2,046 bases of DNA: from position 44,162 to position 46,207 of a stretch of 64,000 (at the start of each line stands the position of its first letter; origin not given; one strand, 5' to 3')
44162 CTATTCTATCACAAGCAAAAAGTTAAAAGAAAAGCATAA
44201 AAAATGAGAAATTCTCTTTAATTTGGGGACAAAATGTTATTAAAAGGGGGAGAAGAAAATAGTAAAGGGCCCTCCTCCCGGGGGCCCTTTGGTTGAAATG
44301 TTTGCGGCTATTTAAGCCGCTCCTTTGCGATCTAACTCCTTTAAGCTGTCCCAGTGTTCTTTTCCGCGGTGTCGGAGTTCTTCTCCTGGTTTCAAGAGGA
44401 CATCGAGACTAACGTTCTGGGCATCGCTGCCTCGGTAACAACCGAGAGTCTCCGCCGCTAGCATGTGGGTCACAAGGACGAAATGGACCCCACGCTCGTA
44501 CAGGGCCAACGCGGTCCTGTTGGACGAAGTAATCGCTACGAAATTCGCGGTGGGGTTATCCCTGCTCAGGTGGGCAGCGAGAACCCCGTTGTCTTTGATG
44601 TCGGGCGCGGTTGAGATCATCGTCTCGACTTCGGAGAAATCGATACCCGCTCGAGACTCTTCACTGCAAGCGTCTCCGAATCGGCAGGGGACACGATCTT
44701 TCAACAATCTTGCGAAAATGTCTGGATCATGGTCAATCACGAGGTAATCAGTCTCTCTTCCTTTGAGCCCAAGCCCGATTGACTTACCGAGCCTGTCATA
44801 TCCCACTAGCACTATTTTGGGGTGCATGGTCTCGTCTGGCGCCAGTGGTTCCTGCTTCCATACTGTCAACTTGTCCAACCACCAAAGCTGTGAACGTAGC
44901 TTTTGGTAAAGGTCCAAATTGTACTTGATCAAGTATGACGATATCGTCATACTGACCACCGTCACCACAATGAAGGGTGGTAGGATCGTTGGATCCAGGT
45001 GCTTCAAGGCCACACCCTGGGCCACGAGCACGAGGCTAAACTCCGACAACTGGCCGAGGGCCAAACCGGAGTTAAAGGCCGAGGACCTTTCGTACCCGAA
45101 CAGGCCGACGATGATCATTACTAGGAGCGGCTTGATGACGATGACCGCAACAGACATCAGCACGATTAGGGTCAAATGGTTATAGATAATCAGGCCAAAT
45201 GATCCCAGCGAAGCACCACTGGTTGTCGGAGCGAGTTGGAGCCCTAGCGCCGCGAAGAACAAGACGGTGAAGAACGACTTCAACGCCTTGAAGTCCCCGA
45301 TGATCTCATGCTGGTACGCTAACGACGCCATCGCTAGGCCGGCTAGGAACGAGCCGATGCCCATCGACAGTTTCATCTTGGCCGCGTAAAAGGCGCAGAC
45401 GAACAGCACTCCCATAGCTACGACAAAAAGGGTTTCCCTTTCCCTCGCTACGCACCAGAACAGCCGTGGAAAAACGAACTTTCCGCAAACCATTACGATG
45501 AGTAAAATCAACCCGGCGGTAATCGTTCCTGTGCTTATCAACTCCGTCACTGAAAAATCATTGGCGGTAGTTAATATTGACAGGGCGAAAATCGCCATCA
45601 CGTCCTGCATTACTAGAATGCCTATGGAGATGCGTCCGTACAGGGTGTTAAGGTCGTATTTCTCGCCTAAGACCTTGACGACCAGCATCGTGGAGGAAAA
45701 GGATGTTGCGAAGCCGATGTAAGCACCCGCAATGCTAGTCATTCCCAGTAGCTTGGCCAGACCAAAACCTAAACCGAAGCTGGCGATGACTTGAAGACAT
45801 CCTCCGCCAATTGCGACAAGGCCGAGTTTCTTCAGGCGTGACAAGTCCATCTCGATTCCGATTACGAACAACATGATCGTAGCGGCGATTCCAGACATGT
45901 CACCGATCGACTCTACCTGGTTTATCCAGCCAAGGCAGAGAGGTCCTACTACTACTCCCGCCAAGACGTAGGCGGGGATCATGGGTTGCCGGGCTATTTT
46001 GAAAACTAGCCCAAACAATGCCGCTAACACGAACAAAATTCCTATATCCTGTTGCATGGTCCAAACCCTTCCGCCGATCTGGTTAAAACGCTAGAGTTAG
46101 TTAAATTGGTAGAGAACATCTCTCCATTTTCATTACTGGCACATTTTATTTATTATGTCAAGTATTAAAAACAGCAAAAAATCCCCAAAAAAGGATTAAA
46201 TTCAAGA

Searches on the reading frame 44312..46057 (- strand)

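Call 70: search_protein_families(library=pfam, proteins=[window:44312-46057:-], max_evalue=0.001)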
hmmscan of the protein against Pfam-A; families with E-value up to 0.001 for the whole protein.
window:44312-46057:- (581 aa): 2 families
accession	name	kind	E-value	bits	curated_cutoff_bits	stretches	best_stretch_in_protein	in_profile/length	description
PF00999.27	Na_H_Exchanger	-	8.6e-51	173.4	26.2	1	10-374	2-366/375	Sodium/hydrogen exchanger, transmembrane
PF02254.24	TrkA_N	-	2e-13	51.1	23.8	1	415-528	1-114/116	TrkA-N domain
